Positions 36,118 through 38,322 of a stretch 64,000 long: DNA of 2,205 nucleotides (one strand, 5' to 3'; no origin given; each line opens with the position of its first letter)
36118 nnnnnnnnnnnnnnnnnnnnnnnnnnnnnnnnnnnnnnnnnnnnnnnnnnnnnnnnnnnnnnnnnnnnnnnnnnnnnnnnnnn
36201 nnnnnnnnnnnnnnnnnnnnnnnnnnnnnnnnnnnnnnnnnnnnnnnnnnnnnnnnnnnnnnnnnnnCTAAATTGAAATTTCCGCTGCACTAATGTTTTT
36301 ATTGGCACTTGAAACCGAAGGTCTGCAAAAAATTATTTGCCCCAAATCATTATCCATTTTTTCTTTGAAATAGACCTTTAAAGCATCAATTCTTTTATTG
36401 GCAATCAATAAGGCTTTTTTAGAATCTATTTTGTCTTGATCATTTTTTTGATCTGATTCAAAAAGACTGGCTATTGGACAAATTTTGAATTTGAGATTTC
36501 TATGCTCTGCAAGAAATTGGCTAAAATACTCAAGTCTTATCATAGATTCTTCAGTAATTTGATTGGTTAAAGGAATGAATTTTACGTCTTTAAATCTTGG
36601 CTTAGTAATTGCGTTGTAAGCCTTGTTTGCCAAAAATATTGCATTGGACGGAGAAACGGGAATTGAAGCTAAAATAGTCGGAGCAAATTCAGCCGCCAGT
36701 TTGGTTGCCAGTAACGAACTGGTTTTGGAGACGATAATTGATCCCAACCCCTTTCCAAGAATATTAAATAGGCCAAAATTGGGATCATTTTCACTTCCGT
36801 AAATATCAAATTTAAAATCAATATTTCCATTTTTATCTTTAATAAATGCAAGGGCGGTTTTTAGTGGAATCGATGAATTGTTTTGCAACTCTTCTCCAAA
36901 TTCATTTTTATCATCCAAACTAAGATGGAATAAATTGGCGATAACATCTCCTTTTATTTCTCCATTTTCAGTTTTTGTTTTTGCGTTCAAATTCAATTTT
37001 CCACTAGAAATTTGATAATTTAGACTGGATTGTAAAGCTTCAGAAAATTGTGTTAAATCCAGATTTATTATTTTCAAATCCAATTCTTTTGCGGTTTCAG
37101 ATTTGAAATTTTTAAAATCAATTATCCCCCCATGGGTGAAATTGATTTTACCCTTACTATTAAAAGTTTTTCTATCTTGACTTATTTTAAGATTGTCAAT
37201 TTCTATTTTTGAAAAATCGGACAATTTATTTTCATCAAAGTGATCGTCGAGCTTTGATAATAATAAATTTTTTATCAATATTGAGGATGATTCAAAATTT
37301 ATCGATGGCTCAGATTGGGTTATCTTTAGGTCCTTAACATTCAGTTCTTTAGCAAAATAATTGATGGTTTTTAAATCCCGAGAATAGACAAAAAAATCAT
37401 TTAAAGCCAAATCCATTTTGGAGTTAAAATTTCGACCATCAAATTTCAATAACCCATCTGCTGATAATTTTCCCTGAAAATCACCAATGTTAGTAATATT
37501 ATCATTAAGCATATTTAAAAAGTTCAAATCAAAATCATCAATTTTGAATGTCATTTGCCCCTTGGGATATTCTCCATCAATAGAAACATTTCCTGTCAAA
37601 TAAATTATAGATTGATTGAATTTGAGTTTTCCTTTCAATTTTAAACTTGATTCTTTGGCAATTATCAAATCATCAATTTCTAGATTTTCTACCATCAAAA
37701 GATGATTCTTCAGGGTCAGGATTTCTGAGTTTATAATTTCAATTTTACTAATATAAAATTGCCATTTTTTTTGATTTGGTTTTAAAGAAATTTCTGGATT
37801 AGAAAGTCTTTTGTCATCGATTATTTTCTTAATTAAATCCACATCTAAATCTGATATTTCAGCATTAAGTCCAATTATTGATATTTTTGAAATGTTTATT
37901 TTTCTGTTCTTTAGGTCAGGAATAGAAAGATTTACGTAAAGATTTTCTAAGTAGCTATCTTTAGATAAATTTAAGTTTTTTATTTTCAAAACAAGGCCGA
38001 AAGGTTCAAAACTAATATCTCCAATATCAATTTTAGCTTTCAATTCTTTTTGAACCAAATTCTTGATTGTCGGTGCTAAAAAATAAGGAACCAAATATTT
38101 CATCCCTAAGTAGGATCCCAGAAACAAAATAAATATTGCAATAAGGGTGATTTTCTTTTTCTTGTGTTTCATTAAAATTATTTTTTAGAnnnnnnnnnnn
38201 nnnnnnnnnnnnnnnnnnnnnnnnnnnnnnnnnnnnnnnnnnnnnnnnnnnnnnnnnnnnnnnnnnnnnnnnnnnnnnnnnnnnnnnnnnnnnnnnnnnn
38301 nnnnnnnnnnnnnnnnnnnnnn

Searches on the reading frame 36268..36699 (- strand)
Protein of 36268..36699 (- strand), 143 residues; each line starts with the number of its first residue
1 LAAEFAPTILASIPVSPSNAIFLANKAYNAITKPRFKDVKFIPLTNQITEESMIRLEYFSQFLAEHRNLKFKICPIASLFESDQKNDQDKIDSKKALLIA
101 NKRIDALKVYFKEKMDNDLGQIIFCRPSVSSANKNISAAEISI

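Call 67: search_protein_families(library=pfam, proteins=[window:36268-36699:-], max_evalue=1)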
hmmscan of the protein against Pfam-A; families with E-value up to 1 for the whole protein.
window:36268-36699:- (143 aa): 0 families

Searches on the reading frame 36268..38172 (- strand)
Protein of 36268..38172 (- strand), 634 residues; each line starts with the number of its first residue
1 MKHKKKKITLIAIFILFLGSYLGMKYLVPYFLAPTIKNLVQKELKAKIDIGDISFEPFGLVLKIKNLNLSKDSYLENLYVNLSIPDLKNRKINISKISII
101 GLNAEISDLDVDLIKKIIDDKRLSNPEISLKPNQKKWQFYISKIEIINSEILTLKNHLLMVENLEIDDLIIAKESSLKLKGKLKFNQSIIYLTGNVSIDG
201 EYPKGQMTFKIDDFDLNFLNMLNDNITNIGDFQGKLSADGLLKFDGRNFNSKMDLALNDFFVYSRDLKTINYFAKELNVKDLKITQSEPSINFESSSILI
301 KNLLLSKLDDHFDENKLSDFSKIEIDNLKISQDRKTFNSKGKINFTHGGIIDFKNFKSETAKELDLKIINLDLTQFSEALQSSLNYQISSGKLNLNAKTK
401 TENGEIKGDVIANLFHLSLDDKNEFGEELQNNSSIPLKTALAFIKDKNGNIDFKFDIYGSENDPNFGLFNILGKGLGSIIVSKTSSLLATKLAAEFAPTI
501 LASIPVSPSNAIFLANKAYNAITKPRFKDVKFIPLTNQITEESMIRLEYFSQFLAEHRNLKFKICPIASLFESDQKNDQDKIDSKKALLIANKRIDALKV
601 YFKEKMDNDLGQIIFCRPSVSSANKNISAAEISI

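Call 3: search_protein_families(library=pfam, proteins=[window:36268-38172:-], max_evalue=0.01)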
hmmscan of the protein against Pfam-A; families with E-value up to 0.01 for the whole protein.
window:36268-38172:- (634 aa): 1 family
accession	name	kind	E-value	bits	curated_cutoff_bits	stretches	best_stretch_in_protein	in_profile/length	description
PF05359.17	DUF748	-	5.2e-29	101.4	50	2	3-298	12-312/1037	Domain of Unknown Function (DUF748)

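Call 4: search_protein_families(library=ncbifam, proteins=[window:36268-38172:-], max_evalue=0.01)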
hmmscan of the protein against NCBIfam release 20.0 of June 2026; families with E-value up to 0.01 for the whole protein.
window:36268-38172:- (634 aa): 0 families

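Call 19: find_homologous_proteins(query=window:36268-38172:-)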
Query window:36268-38172:- (634 aa): 8 proteins with E <= 0.001 among 8000 candidates.
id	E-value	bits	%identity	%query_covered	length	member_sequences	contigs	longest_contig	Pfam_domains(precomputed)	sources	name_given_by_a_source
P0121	0.0e+0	1345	100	100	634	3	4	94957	PF05359.17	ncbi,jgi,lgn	ncbi:MAG: hypothetical protein ACJA0S_000297 [Rickettsiales bacterium]|jgi:hypothetical protein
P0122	4.0e-216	737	57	100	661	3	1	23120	PF05359.17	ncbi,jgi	ncbi:MAG: hypothetical protein ACI9TO_000050 [Rickettsiales bacterium]|jgi:hypothetical protein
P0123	3.9e-118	414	40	99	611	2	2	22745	PF05359.17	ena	-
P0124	4.0e-114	400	39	94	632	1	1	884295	PF05359.17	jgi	-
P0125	7.3e-99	350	42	79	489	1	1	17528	PF05359.17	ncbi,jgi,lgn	ncbi:MAG: hypothetical protein ACJAW3_000818 [Lentimonas sp.]|jgi:hypothetical protein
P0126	6.8e-92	327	32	100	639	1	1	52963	PF05359.17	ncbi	-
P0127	2.2e-5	41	31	16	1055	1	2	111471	PF00691.26,PF05359.17,PF05170.21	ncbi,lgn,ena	-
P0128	2.0e-4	38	26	30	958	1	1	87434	PF05359.17,PF05170.21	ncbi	-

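Call 21: find_encoding_contigs(protein=P0122, flank=10000, max_places=2)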
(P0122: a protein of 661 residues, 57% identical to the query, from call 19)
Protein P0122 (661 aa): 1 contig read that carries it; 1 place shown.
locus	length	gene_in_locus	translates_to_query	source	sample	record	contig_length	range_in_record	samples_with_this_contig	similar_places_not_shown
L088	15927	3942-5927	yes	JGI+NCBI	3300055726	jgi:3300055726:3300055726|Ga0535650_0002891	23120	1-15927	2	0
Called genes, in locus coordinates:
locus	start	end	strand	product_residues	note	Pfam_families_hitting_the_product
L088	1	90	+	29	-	?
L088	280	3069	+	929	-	PF13401:AAA_22 (weak)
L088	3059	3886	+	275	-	PF00924:MS_channel_2nd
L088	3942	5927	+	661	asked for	PF05359:DUF748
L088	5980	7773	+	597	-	PF08439:Peptidase_M3_N, PF01432:Peptidase_M3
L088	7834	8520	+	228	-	PF00814:TsaD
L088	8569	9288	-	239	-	PF01746:tRNA_m1G_MT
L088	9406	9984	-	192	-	PF01782:RimM, PF24986:PRC_RimM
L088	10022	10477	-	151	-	PF01029:NusB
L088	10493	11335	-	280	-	PF04085:MreC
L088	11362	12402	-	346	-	PF00022:Actin (weak), PF06723:MreB_Mbl, PF00012:HSP70, PF11104:PilM_2 (faint), PF14450:FtsA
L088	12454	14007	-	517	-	PF00682:HMGL-like, PF22617:HCS_D2, PF08502:LeuA_dimer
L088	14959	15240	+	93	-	-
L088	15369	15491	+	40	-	-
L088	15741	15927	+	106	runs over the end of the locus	PF00216:Bac_DNA_binding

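Call 22: find_encoding_contigs(protein=P0123, flank=10000, max_places=2)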
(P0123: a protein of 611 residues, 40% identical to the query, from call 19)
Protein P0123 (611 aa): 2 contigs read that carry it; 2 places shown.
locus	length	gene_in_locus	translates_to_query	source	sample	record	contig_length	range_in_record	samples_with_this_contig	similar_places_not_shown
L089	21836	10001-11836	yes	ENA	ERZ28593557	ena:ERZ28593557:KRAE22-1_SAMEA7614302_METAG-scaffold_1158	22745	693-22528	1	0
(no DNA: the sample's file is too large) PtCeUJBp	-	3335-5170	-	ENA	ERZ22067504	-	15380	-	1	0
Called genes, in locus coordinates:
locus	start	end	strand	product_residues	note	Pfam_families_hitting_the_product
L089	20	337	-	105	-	-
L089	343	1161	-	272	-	PF14267:DUF4357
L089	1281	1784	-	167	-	PF09335:VTT_dom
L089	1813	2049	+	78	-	PF04023:FeoA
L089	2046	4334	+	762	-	PF01926:MMR_HSR1, PF02421:FeoB_N, PF09439:SRPRB (faint), PF07670:Gate, PF07664:FeoB_C, PF07670:Gate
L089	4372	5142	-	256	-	PF00483:NTP_transferase, PF12804:NTP_transf_3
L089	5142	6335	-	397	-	PF01041:DegT_DnrJ_EryC1, PF01053:Cys_Met_Meta_PP (weak), PF01212:Beta_elim_lyase (weak)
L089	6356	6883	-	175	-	PF00908:dTDP_sugar_isom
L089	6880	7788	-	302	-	PF04321:RmlD_sub_bind, PF05368:NmrA, PF01073:3Beta_HSD, PF01370:Epimerase, PF07993:NAD_binding_4 (faint), PF16363:GDP_Man_Dehyd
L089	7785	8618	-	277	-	PF14393:DUF4422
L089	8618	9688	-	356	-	PF01073:3Beta_HSD, PF01370:Epimerase, PF02719:Polysacc_synt_2, PF04321:RmlD_sub_bind, PF16363:GDP_Man_Dehyd, PF07993:NAD_binding_4 (weak)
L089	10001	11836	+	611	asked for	PF05359:DUF748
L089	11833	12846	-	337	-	PF17761:DUF1016_N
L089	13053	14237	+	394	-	PF00890:FAD_binding_2, PF03486:HI0933_like, PF07992:Pyr_redox_2 (weak), PF12831:FAD_oxidored (weak), PF13450:NAD_binding_8 (faint), PF13738:Pyr_redox_3, PF22780:HI0933_like_1st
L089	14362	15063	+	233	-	PF12261:T_hemolysin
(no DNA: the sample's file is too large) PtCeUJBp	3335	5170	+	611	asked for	PF05359:DUF748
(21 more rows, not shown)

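Call 23: find_encoding_contigs(protein=P0124, flank=10000, max_places=2)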
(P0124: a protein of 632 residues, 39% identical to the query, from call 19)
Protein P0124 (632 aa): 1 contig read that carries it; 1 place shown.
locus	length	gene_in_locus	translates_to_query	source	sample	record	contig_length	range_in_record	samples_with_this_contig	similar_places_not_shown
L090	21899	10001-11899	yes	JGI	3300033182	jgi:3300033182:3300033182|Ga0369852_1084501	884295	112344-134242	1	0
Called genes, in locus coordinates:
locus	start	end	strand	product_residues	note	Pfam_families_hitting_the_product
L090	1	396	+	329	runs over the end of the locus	PF02661:Fic, PF00376:MerR (weak), PF13411:MerR_1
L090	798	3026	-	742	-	PF00141:peroxidase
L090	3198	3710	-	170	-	-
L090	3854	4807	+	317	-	PF01699:Na_Ca_ex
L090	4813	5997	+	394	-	PF06965:Na_H_antiport_1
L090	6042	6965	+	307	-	PF02678:Pirin, PF05726:Pirin_C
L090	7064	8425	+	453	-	PF03315:SDH_beta, PF03313:SDH_alpha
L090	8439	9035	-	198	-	PF01965:DJ-1_PfpI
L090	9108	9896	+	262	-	PF13175:AAA_15 (faint), PF00005:ABC_tran, PF13304:AAA_21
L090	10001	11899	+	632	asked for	PF05359:DUF748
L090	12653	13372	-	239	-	PF01027:Bax1-I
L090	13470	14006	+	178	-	PF13401:AAA_22 (faint), PF13189:Cytidylate_kin2 (faint), PF13238:AAA_18, PF13671:AAA_33 (weak), PF01202:SKI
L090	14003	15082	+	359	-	PF00465:Fe-ADH, PF13685:Fe-ADH_2, PF01761:DHQ_synthase, PF24621:DHQS_C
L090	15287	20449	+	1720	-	PF04610:TrbL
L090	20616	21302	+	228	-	PF04280:Tim44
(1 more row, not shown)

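Call 51: search_solved_structures(query=A3, max_evalue=1)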
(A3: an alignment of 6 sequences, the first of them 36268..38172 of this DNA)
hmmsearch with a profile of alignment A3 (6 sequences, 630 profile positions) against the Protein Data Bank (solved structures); distinct sequences matched with E-value up to 1: 7.
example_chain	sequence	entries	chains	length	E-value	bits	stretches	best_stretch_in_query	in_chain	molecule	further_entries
2zf8_A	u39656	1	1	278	0.069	14.9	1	523-600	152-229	Component of sodium-driven polar flagellar motor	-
4ne3_A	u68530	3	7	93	0.074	14.8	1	229-288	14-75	Centromere protein S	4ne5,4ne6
8z5n_A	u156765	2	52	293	0.076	14.8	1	523-600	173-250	Component of sodium-driven polar flagellar motor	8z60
4e44_A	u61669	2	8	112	0.087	14.6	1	229-289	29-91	Centromere protein S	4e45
4dra_A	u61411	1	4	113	0.099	14.4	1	229-288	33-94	Centromere protein S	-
4drb_A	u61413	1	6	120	0.099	14.4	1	229-289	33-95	Centromere protein S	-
9mj5_B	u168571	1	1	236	0.66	11.7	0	507-558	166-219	Replication protein A 32 kDa subunit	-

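Call 55: predict_structure(alignment_id=A3)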
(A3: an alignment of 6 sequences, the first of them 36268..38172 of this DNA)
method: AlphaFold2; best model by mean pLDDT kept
length: 634 residues; sequences in the alignment: 6
mean_pLDDT: 68.1   pTM: 0.59
mean pLDDT of the five models: 68.1, 67.0, 65.7, 64.2, 58.2
residues with pLDDT >= 90: 58; 70-90: 272; 50-70: 180; < 50: 124
segments of 3 or more residues with pLDDT < 50: 1-19, 23-25, 43-48, 118-135, 431-435, 473-494, 505-539, 575-579, 625-627
pLDDT, mean of each block of 10 residues (from residue 1): 42 48 50 58 50 53 69 77 65 81 70 52 36 56 86 74 85 78 81 85 90 84 55 91 91 94 80 89 88 90 80 78 87 85 87 84 86 78 69 84 80 80 63 55 72 72 55 47 41 51 42 28 25 34 70 77 66 49 64 72 69 66 54 48
secondary structure, 60 per line:
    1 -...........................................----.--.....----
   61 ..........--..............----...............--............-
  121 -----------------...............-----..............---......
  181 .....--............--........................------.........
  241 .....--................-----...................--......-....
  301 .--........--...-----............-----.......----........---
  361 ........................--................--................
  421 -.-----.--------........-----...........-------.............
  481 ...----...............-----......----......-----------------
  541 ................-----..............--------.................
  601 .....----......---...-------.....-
elements in order: H2-44 E52-56 E61-70 E73-86 E91-105 H108-119 E138-152 E158-171 E175-185 E188-199 E202-215 H216-225 E232-245 E248-263 E269-287 E290-295 E297-301 E304-308 E322-333 E339-345 E350-357 E361-372 H373-384 E387-402 E405-420 H437-444 E450-460 H468-483 H488-502 H508-513 H518-523 H541-556 E562-569 H570-575 H584-605 E613-615 E619-621 E629-633

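Call 56: search_protein_representatives(alignment_id=A3)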
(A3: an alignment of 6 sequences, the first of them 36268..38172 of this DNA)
Query: 6 sequences, 630 profile positions. Proteins with E-value up to 0.001 (for the whole library): 5810; up to 1e-10: 2801; up to 1e-30: 85. The best 150 are listed.
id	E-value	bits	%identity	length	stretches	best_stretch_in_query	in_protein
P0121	7.5e-289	976.2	-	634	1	1-630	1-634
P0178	5.3e-202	689.3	-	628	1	5-630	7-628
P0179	1.5e-200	684.4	-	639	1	4-630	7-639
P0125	3.0e-192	657.0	-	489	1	1-498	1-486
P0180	5.0e-190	649.7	-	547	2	176-630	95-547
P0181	6.9e-190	649.2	-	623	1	3-630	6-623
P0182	2.2e-170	584.8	-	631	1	5-630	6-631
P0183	6.6e-151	520.5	-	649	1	7-629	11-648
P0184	4.8e-144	497.8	-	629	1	5-630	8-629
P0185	1.6e-137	476.2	-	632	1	7-630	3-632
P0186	1.1e-136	473.5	-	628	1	9-629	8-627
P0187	2.4e-103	363.3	-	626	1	10-628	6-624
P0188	3.9e-100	352.7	-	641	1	33-629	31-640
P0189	1.2e-95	337.9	-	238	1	393-630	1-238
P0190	5.2e-60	220.2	-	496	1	10-487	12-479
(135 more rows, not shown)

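Call 59: fold_search(model_id=the predicted structure, library=pdb)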
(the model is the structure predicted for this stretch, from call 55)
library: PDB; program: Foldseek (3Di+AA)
matches with E <= 10: 584; with E <= 0.001: 0
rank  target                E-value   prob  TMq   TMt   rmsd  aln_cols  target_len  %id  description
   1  6a9j_B                2.1e-03  1.00  0.13  0.23  11.1       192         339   14  Crystal structure of the PE-bound N-terminal domain of Atg2 (released 2019-03-20)
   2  6a9e_B                4.1e-03  1.00  0.14  0.24  10.2       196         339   13  Crystal structure of the N-terminal domain of Atg2 (released 2019-03-20)
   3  9a32_MODEL_1_A        7.1e-03  0.11  0.07  0.11  26.7       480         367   10  Model of E. coli OmpC by in-cell photo-crosslinking MS and deep learning (released 2023-02-24)
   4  9ea7                  1.5e-02  0.10  0.11  0.02  53.6       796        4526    9  The Structure of ApoB100 from Human Low-Density Lipoprotein (released 2024-12-18)
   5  9xdc_B                1.6e-02  0.25  0.09  0.15  22.0       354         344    9  TamAB hybrid barrel state (released 2026-01-28)
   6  9ijj_y                1.6e-02  0.07  0.07  0.05  29.8       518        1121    8  In situ structure of the central apparatus in mouse sperm axoneme. (released 2025-06-04)
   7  9e9r                  2.8e-02  0.09  0.11  0.02  34.3       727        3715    9  The Structure of ApoB100 from Human Low-Density Lipoprotein (released 2024-12-18)
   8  8x18_B                3.6e-02  0.06  0.08  0.09  20.5       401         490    7  Xanthomonas campestris pv. campestris OpgD mutant-D379N with beta-1,2-glucan (released 2024-11-06)
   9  9a2o_MODEL_1_A        4.0e-02  0.13  0.12  0.10  24.6       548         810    7  Model of E. coli BamA by in-cell photo-crosslinking MS and deep learning (released 2023-02-24)
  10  1txk_B                7.4e-02  0.08  0.09  0.10  19.6       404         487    6  Crystal structure of Escherichia coli OpgG (released 2004-09-07)
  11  1txk_A                7.8e-02  0.07  0.08  0.10  19.8       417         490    6  Crystal structure of Escherichia coli OpgG (released 2004-09-07)
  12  7ufu_A                7.8e-02  0.06  0.10  0.08  23.4       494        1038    8  Cryo-EM Structure of Bl_Man38A nucleophile mutant in complex with mannose at 2.7 A (released 2022-11-16)
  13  1oap                  8.2e-02  0.99  0.10  0.51   6.3        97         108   14  Mad structure of the periplasmique domain of the Escherichia coli PAL protein (released 2004-02-13)
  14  6jpn_A                8.7e-02  0.06  0.07  0.06  20.8       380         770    9  Crystal structure of the catalytic domain of a multi-domain alginate lyase Dp0100 from thermophilic bacterium Defluvii (released 2019-10-30)
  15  5prn                  9.7e-02  0.23  0.12  0.22  16.0       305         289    7  E1M, Y96W, S119W MUTANT OF RH. BLASTICA PORIN (released 1998-08-12)
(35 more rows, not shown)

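Call 60: find_related_loci(query=A3, collection=metagenome_contigs, flank=10000)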
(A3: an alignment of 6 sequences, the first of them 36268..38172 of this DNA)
Query A3 (634 aa) in metagenome_contigs; peptide patterns used: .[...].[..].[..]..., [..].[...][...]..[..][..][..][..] (x = any residue, [..] = any of these).
189 stretches matched a pattern; 1 encode a relative of the query (tblastn E <= 1e-3); 1 distinct loci.
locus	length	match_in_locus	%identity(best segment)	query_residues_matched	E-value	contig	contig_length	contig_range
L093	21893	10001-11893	32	6-634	4e-88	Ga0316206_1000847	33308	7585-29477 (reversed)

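Call 63: search_protein_families(library=pfam, proteins=[L093:12199-15270:+, L093:5959-7758:+, L093:8110-8763:+, L093:15260-16072:+, L093:16151-17002:+], max_evalue=0.001)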
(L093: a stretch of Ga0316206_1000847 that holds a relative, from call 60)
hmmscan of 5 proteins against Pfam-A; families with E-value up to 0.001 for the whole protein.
L093:12199-15270:+ (1023 aa): 6 families
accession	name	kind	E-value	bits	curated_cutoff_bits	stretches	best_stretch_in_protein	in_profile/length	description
PF13401.12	AAA_22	-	3.1e-10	40.9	27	1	708-825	4-120/130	AAA domain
PF01637.24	ATPase_2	-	2.7e-06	27.8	33.2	1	696-800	8-124/225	ATPase domain predominantly from Archaea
PF13173.12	AAA_14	-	1.5e-05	25.4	27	1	711-796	4-74/129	AAA domain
PF00308.24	Bac_DnaA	-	2.3e-05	25.1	23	1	697-821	24-133/162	Bacterial DnaA ATPAse domain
PF24883.2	NPHP3_N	-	3.2e-05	24.6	24.8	1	697-765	10-77/164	Nephrocystin 3, N-terminal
PF00004.35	AAA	-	0.00024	22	21.2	1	713-843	2-121/131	ATPase family associated with various cellular activities (AAA)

L093:5959-7758:+ (599 aa): 0 families

L093:8110-8763:+ (217 aa): 1 family
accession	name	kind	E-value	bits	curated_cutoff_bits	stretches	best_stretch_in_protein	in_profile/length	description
PF03496.20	ADPrib_exo_Tox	-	5.5e-10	39.3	23.4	1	48-205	9-178/196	ADP-ribosyltransferase exoenzyme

L093:15260-16072:+ (270 aa): 1 family
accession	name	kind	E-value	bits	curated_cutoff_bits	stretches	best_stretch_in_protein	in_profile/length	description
PF00924.24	MS_channel_2nd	-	1.2e-20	73.9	20.2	1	103-165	1-63/68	Mechanosensitive ion channel, beta-domain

L093:16151-17002:+ (283 aa): 3 families
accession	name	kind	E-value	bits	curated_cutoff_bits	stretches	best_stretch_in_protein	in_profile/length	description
PF00924.24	MS_channel_2nd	-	1.4e-14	54.4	20.2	1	91-155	3-67/68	Mechanosensitive ion channel, beta-domain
PF21082.3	MS_channel_3rd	-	9.6e-10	39.2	21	1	162-245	3-88/88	Mechanosensitive ion channel MscS, C-terminal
PF21088.3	MS_channel_1st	-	3.2e-09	37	23.1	1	47-88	1-42/42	Mechanosensitive ion channel, transmembrane helices 2/3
